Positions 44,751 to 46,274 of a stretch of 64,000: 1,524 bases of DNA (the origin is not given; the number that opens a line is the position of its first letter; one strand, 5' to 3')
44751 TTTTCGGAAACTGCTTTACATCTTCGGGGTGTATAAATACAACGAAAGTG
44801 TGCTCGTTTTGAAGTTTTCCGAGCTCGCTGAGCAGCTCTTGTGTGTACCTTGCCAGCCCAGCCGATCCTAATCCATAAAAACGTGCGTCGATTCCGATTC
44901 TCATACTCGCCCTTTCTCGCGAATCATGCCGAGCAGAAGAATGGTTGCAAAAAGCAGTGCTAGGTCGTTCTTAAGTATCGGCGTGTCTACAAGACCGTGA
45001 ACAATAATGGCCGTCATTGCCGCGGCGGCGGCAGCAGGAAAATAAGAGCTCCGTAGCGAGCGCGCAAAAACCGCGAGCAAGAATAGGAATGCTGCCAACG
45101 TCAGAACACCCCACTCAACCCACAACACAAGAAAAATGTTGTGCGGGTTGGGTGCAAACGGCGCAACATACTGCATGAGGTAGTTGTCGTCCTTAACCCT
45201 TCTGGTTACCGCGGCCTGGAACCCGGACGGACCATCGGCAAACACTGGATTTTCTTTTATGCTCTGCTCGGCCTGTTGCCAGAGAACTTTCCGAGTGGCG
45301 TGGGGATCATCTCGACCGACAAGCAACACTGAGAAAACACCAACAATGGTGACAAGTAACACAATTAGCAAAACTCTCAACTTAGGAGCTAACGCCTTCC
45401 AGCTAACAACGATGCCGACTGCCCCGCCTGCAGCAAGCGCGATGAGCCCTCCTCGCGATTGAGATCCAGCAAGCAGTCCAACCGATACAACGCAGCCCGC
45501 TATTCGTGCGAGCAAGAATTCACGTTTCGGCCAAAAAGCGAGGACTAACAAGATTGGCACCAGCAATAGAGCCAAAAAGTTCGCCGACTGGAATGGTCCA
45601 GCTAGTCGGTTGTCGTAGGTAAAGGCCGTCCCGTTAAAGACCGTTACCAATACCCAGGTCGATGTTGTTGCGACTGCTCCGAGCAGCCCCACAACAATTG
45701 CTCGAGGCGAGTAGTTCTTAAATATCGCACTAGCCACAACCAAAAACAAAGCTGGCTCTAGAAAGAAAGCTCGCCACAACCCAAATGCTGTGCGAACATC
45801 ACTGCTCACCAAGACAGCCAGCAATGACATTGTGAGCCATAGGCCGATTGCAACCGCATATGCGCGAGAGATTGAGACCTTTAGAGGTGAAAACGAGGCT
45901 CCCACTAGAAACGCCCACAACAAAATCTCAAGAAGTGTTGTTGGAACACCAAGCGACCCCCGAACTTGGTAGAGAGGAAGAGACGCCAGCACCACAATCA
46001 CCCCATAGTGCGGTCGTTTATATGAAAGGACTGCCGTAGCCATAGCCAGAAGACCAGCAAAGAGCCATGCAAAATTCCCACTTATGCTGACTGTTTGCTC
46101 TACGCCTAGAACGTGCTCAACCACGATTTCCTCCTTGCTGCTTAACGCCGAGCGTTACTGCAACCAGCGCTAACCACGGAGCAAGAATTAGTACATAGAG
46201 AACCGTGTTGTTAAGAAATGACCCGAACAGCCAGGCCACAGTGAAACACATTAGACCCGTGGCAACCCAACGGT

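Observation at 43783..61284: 17.5-kb rhamnose-glycan locus with three Wzy_C (O-antigen ligase / O-oligosaccharyltransferase family) paralogs and no flippase or initiating transferase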

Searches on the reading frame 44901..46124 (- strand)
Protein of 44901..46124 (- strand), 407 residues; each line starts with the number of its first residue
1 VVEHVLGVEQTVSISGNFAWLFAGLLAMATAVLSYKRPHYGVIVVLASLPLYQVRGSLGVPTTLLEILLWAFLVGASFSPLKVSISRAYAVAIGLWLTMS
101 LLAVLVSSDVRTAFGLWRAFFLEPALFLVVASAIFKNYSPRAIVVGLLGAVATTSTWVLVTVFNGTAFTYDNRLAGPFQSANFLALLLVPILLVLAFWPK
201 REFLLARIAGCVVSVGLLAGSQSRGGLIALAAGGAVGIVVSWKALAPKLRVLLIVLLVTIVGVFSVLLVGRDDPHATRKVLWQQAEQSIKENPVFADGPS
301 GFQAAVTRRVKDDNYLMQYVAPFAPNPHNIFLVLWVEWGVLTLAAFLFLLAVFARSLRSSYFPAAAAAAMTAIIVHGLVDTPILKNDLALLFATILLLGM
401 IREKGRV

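Call 4: search_protein_families(library=pfam, proteins=[window:44901-46124:-], max_evalue=0.01)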
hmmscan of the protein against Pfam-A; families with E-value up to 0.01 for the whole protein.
window:44901-46124:- (407 aa): 1 family
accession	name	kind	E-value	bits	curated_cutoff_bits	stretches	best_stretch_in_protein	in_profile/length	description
PF04932.20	Wzy_C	-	3.4e-16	59.8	31.7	1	210-347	2-149/149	O-Antigen ligase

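Call 21: search_protein_families(library=ncbifam, proteins=[window:44901-46124:-], max_evalue=0.1)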
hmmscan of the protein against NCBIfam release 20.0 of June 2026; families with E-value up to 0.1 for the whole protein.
window:44901-46124:- (407 aa): 1 family
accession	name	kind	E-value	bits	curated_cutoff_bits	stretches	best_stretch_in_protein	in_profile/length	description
NF012031.0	PRK15487.1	equivalog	0.0033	16.5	277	0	185-357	169-350/404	O-antigen ligase RfaL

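Call 24: search_solved_structures(query=window:44901-46124:-, max_evalue=10)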
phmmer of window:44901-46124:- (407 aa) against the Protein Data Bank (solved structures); distinct sequences matched with E-value up to 10: 0.

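Call 26: search_protein_families(library=pfam, proteins=[window:44901-46124:-], max_evalue=5)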
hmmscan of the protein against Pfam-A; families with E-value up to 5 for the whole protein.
window:44901-46124:- (407 aa): 3 families
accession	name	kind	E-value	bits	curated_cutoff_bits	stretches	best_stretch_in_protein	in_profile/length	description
PF04932.20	Wzy_C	-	3.4e-16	59.8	31.7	1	210-347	2-149/149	O-Antigen ligase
PF02706.20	Wzz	-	0.024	15.4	25.5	1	249-307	17-73/91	Chain length determinant protein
PF14019.11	DUF4235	-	0.23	11.9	27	1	62-93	41-72/77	Protein of unknown function (DUF4235)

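Call 45: search_solved_structures(query=A2, max_evalue=10, show_alignments=2)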
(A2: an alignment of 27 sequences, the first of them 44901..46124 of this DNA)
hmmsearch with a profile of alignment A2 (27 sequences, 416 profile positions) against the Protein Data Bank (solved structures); distinct sequences matched with E-value up to 10: 1.
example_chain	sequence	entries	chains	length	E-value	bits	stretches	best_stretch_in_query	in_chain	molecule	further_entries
7tpg_B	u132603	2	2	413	9.8e-11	44.4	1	121-386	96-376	Putative cell surface polysaccharide polymerase/ligase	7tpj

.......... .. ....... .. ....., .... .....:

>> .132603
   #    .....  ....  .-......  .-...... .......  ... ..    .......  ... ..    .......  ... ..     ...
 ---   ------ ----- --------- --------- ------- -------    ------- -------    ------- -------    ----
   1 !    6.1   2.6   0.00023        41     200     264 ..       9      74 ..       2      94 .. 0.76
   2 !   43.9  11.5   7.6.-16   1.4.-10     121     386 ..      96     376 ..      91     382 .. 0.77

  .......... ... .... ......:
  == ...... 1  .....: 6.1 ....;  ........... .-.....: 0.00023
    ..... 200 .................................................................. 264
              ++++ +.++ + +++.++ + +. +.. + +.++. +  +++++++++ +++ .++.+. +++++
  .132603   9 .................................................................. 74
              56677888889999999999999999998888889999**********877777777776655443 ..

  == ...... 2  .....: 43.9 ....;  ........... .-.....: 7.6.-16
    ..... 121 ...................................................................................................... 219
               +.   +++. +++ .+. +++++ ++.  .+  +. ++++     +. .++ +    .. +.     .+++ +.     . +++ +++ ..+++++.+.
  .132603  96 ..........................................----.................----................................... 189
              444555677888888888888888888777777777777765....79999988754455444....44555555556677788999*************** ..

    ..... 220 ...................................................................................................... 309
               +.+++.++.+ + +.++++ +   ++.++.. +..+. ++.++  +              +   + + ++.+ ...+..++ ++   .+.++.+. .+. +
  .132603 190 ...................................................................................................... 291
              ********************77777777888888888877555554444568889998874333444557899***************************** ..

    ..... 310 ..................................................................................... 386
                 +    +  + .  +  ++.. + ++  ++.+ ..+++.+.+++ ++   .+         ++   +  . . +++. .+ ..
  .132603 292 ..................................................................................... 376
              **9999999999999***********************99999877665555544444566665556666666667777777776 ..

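Call 51: find_homologous_proteins(query=window:44901-46124:-, max_evalue=0.00001)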
Query window:44901-46124:- (407 aa): 148 proteins with E <= 0.00001 among 8000 candidates; the best 120 are listed.
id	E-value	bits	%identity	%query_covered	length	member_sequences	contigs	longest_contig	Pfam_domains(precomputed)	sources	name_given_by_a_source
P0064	1.7e-178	612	72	100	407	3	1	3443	PF04932.21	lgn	-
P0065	5.9e-92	327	46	98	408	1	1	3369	PF04932.21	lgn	-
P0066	2.1e-89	318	42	98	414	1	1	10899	PF04932.21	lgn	-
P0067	9.6e-89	316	46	99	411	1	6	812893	PF04932.21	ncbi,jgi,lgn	ncbi:MAG TPA: O-antigen ligase family protein [Patescibacteria group bacterium]|jgi:O-antigen ligase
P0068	1.1e-87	313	44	98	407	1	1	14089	PF04932.21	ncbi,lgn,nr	ncbi:MAG: O-antigen ligase family protein [bacterium]|nr:O-antigen ligase family protein [bacterium]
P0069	1.0e-85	306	43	98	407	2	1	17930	PF04932.21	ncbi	-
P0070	3.3e-83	298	42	99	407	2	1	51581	PF04932.21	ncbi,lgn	-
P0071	1.9e-82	296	44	98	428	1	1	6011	PF04932.21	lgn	-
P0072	1.3e-79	286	42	96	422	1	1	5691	PF04932.21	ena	-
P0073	1.5e-78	283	42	98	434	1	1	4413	PF04932.21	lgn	-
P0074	7.6e-78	280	38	100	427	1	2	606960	PF04932.21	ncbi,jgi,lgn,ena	-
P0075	2.3e-77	279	42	98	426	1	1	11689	PF04932.21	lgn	-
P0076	1.9e-75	272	41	97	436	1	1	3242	PF04932.21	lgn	-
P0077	2.0e-75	272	41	95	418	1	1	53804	PF04932.21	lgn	-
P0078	1.6e-74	269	38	100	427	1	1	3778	PF04932.21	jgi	jgi:O-antigen ligase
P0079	5.6e-73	264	39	100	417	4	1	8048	PF04932.21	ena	-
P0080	1.3e-72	263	40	98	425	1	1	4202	PF04932.21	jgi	jgi:O-antigen ligase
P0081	1.3e-72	263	39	100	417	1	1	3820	PF04932.21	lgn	-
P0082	4.3e-72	261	40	92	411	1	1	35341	PF04932.21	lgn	-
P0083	7.9e-72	261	38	96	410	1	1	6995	PF04932.21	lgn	-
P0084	8.3e-72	260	40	98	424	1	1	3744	PF04932.21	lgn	-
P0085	1.0e-71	260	39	98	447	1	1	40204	PF04932.21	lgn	-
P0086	1.1e-71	260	39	98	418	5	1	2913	PF04932.21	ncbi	-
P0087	3.9e-69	252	39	98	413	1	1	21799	PF04932.21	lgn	-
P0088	2.0e-68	249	39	92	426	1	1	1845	PF04932.21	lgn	-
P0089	3.0e-68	249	40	98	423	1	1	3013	PF04932.21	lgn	-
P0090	1.3e-64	237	39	98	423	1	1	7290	PF04932.21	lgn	-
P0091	1.4e-57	214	41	76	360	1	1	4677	PF04932.21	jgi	jgi:hypothetical protein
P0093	5.8e-25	106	30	84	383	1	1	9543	PF04932.21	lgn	-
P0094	1.3e-24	105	29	92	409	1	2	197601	PF04932.21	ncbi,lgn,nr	ncbi:O-antigen ligase family protein [Patescibacteria group bacterium]|nr:O-antigen ligase family pr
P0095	5.1e-24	103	32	75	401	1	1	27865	PF04932.21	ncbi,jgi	ncbi:MAG: O-antigen ligase family protein [Patescibacteria group bacterium]|jgi:hypothetical protein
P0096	8.7e-24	102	29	81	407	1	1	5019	PF04932.21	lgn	-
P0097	2.4e-22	98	29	84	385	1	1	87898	PF04932.21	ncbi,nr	ncbi:O-antigen ligase family protein [Candidatus Uhrbacteria bacterium]|nr:O-antigen ligase family p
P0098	4.1e-22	97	30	86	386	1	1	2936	PF04932.21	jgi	jgi:putative inorganic carbon (HCO3(-)) transporter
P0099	5.0e-22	97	31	88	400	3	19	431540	PF04932.21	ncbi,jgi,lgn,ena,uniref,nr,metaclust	ncbi:MAG: hypothetical protein A3J07_00855 [Candidatus Doudnabacteria bacterium RIFCSPLOWO2_02_FULL_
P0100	1.0e-21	96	32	86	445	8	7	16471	PF04932.21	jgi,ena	jgi:putative inorganic carbon (HCO3(-)) transporter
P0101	1.2e-21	95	29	90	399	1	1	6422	PF04932.21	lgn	-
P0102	4.6e-21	93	27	87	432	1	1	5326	PF04932.21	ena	-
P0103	1.3e-20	92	32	89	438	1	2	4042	PF04932.21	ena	-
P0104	1.8e-20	91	34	82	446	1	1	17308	PF04932.21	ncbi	-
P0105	2.7e-20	91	30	78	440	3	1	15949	PF04932.21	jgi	jgi:putative inorganic carbon (HCO3(-)) transporter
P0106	3.6e-20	91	28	88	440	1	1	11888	PF04932.21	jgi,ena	-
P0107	6.4e-20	90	27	94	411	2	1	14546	PF04932.21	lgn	-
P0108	8.8e-20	89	31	86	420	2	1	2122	PF04932.21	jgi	jgi:putative inorganic carbon (HCO3(-)) transporter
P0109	1.2e-19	89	31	86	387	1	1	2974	PF04932.21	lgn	-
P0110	2.5e-19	88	31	82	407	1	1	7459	PF04932.21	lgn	-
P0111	2.7e-19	88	38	31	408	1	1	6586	PF04932.21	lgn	-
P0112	1.1e-18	86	28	92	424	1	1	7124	PF04932.21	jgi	-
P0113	1.6e-18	85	31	86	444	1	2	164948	PF04932.21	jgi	jgi:putative inorganic carbon (HCO3(-)) transporter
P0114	2.4e-18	84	29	88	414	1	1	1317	PF04932.21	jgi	jgi:putative inorganic carbon (HCO3(-)) transporter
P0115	2.5e-18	84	29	92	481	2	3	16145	PF04932.21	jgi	jgi:O-antigen ligase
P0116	2.6e-18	84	30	85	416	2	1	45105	PF04932.21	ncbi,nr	ncbi:MAG TPA: O-antigen ligase family protein [Candidatus Dormibacteraeota bacterium]|nr:O-antigen l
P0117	3.2e-18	84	25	87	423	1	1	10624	PF04932.21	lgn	-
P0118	6.2e-18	83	29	86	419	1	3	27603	PF04932.21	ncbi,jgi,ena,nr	ncbi:MAG TPA: O-antigen ligase family protein [Candidatus Dormibacteraeota bacterium]|nr:O-antigen l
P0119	7.8e-18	83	31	87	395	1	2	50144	PF04932.21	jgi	jgi:O-antigen ligase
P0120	9.3e-18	83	33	30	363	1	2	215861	PF04932.21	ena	-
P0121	1.1e-17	82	31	75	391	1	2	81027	PF04932.21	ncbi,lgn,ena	-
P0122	1.8e-17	82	31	74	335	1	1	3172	PF04932.21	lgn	-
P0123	2.0e-17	81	32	85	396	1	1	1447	PF04932.21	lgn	-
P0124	2.9e-17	81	29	91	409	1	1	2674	PF04932.21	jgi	jgi:O-antigen ligase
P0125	4.7e-17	80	31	86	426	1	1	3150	PF04932.21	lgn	-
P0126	5.8e-17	80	28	94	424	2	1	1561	PF04932.21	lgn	-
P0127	7.5e-17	80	33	83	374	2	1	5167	PF04932.21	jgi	jgi:O-antigen ligase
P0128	9.0e-17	79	28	88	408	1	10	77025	PF04932.21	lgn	-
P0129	9.1e-17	79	37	23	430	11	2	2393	PF04932.21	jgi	jgi:O-antigen ligase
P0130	1.1e-16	79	31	84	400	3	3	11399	PF04932.21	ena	-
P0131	2.2e-16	78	29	89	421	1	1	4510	PF04932.21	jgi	-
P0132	2.6e-16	78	32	80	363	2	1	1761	PF04932.21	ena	-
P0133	2.9e-16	78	30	74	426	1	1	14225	PF04932.21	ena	-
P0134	3.0e-16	78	27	90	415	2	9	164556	PF04932.21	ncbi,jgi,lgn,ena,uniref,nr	ncbi:hypothetical protein COV05_02290 [Candidatus Uhrbacteria bacterium CG10_big_fil_rev_8_21_14_0_1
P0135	3.8e-16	77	29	88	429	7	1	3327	PF04932.21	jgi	jgi:hypothetical protein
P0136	4.0e-16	77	27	91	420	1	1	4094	PF04932.21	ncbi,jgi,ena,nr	ncbi:O-antigen ligase family protein [Patescibacteria group bacterium]|nr:O-antigen ligase family pr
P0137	6.3e-16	77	37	31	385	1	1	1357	PF04932.21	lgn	-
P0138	6.4e-16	76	29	95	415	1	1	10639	PF04932.21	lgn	-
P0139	6.8e-16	76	30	74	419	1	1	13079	PF04932.21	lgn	-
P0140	1.4e-15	75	40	22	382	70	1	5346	PF04932.21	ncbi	-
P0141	1.5e-15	75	29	88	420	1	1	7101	PF04932.21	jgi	jgi:O-antigen ligase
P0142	1.9e-15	75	28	84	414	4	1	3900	PF04932.21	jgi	jgi:O-antigen ligase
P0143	2.0e-15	75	31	85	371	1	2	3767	PF04932.21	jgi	jgi:O-antigen ligase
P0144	2.3e-15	75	32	87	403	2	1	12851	PF04932.21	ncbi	-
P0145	3.1e-15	74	32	52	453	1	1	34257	PF04932.21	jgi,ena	-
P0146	3.1e-15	74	27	86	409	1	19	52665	PF04932.21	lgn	-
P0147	3.6e-15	74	29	82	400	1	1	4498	PF04932.21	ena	-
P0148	4.2e-15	74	28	86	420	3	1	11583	PF04932.21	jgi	jgi:O-antigen ligase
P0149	5.2e-15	74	27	94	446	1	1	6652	PF04932.21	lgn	-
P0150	5.5e-15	73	30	93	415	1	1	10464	PF04932.21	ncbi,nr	ncbi:MAG: O-antigen ligase family protein [Candidatus Kerfeldbacteria bacterium]|nr:O-antigen ligase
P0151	5.6e-15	73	27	93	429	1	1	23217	PF04932.21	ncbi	-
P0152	8.5e-15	73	28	89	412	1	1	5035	PF04932.21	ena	-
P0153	9.4e-15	73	27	85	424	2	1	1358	PF04932.21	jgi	jgi:O-antigen ligase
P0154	9.7e-15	73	29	87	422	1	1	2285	PF04932.21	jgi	jgi:O-antigen ligase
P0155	1.3e-14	72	29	86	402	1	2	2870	PF04932.21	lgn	-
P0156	1.5e-14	72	29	85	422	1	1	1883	PF04932.21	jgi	jgi:O-antigen ligase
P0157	1.8e-14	72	41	22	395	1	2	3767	PF04932.21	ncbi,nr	ncbi:MAG: O-antigen ligase family protein [Candidatus Dormibacteraeota bacterium]|nr:O-antigen ligas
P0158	2.3e-14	71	25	89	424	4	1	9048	PF04932.21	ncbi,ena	ncbi:MAG: O-antigen ligase family protein [Patescibacteria group bacterium]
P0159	2.3e-14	71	28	85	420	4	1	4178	PF04932.21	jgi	jgi:O-antigen ligase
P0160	2.4e-14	71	30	85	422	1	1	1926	PF04932.21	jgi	jgi:O-antigen ligase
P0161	2.6e-14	71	32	85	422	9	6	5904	PF04932.21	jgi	jgi:O-antigen ligase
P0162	3.2e-14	71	33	26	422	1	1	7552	PF04932.21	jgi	jgi:O-antigen ligase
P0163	3.3e-14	71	37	22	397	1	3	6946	PF04932.21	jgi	jgi:O-antigen ligase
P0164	4.5e-14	70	35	31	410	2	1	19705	PF04932.21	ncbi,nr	ncbi:MAG: O-antigen ligase family protein [Candidatus Doudnabacteria bacterium]|nr:O-antigen ligase 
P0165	4.9e-14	70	29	90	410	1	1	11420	PF04932.21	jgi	jgi:O-antigen ligase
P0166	6.0e-14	70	30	72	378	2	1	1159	PF04932.21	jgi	jgi:O-antigen ligase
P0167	6.1e-14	70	30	85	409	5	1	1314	PF04932.21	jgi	jgi:O-antigen ligase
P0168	6.2e-14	70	28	89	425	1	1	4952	PF04932.21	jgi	jgi:O-antigen ligase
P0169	6.3e-14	70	29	85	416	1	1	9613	PF04932.21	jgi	jgi:O-antigen ligase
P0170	6.5e-14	70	29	91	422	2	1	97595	PF04932.21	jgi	-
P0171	7.2e-14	70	30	87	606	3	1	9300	PF13489.13,PF13649.13,PF08241.19,PF04932.21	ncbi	-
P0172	1.2e-13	69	29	83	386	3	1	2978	PF04932.21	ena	-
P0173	1.3e-13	69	30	85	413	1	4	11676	PF04932.21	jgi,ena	-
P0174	1.4e-13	69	28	85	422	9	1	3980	PF04932.21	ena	-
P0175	1.6e-13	69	30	85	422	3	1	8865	PF04932.21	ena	-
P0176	1.6e-13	69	30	84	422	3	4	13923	PF04932.21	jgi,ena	-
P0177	2.0e-13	68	28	77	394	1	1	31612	PF04932.21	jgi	jgi:putative inorganic carbon (HCO3(-)) transporter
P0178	3.5e-13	67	29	85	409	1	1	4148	PF04932.21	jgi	jgi:O-antigen ligase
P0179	4.2e-13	67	29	85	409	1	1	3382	PF04932.21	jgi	jgi:O-antigen ligase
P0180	5.4e-13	67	30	72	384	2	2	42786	PF04932.21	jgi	jgi:O-antigen ligase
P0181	5.5e-13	67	30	85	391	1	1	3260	PF04932.21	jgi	jgi:O-antigen ligase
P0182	5.9e-13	67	33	52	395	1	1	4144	PF04932.21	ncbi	-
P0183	9.5e-13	66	28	85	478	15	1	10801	PF04932.21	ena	-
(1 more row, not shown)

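Call 69: predict_structure(alignment_id=A4)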
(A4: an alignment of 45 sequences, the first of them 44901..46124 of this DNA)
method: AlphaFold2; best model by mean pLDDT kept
length: 407 residues; sequences in the alignment: 45
mean_pLDDT: 92.6   pTM: 0.92
mean pLDDT of the five models: 92.6, 92.2, 91.3, 90.6, 89.9
residues with pLDDT >= 90: 336; 70-90: 52; 50-70: 12; < 50: 7
segments of 3 or more residues with pLDDT < 50: 1-5
pLDDT, mean of each block of 10 residues (from residue 1): 49 94 98 98 98 94 97 97 94 98 95 95 98 96 98 97 91 90 96 97 97 97 93 96 90 88 74 78 96 94 95 93 91 96 98 97 98 93 90 98 67
secondary structure, 60 per line:
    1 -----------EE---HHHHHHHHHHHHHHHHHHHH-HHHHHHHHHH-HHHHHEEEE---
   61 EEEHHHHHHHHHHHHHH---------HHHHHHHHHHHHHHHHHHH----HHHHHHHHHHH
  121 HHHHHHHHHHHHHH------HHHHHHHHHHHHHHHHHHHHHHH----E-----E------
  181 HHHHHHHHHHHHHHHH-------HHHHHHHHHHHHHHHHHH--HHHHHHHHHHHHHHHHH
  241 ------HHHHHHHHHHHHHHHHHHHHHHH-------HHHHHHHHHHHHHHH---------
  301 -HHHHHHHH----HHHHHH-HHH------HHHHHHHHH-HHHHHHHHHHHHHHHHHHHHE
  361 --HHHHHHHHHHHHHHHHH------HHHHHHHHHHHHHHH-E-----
elements in order: H17-36 H38-47 H49-53 E54-57 E61-63 H64-77 H87-105 H110-134 H141-163 H181-196 H204-221 H224-240 H247-269 H277-291 H302-309 H314-319 H330-338 H340-359 H363-379 H386-400

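Call 73: fold_search(model_id=the predicted structure, library=pdb)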
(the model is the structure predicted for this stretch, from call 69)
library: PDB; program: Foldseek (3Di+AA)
matches with E <= 10: 138; with E <= 0.001: 1
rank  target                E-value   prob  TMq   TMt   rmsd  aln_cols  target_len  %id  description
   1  7tpg_B                4.8e-05  1.00  0.54  0.54   7.3       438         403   15  Single-Particle Cryo-EM Structure of the WaaL O-antigen ligase in its ligand bound state (released 2022-04-06)
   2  8tj3_B                1.0e-02  1.00  0.41  0.47   8.2       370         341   14  Structural basis of peptidoglycan synthesis by E. coli RodA-PBP2 complex (released 2023-08-30)
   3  6pl6_A                1.4e-02  0.99  0.36  0.42  11.2       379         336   14  Structural coordination of polymerization and crosslinking by a peptidoglycan synthase complex (released 2020-03-18)
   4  6bas                  1.9e-01  0.91  0.37  0.46   8.5       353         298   16  Crystal structure of Thermus thermophilus Rod shape determining protein RodA D255A mutant (Q5SIX3_THET8) (released 2018-03-28)
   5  6bar                  2.0e-01  0.60  0.27  0.34  15.3       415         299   16  Crystal structure of Thermus thermophilus Rod shape determining protein RodA (Q5SIX3_THET8) (released 2018-03-28)
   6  6coy_A                3.9e-01  0.06  0.11  0.10  22.6       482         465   13  Human CLC-1 chloride ion channel, transmembrane domain (released 2018-06-13)
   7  5f15                  4.2e-01  0.30  0.24  0.19  18.5       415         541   11  Crystal Structure of ArnT from Cupriavidus metallidurans bound to Undecaprenyl phosphate (released 2016-02-17)
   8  9emb_A                4.6e-01  0.06  0.11  0.09  23.7       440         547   13  Structure of KefC Asp156Asn variant (released 2024-06-05)
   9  7ngh_A                5.5e-01  0.07  0.15  0.15  24.5       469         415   15  Structure of glutamate transporter homologue in complex with Sybody (released 2021-09-15)
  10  9wjh                  7.4e-01  0.05  0.12  0.12  22.9       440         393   15  Spiroindoline-bound human VAChT (released 2025-11-05)
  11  8bxg_A                8.1e-01  0.04  0.11  0.09  22.2       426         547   14  Structure of the K/H exchanger KefC. (released 2023-12-20)
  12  8ta5_B                9.7e-01  0.06  0.15  0.12  23.3       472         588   14  Title: Cryo-EM structure of the human CLC-2 chloride channel transmembrane domain with asymmetric C-terminal (released 2024-01-31)
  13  3waj                  1.0e+00  0.09  0.18  0.10  22.2       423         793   13  Crystal structure of the Archaeoglobus fulgidus oligosaccharyltransferase (O29867_ARCFU) complex with Zn and sulfate (released 2013-10-30)
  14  8afa_A                1.1e+00  0.03  0.11  0.11  25.1       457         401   16  Cryo-EM structure of a substrate-bound glutamate transporter homologue GltTk encapsulated within a nanodisc (released 2023-04-05)
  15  6iv2_D                1.3e+00  0.06  0.12  0.16  21.8       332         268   14  Crystal structure of a bacterial Bestrophin homolog from Klebsiella pneumoniae with a mutation Y211A (released 2019-11-13)
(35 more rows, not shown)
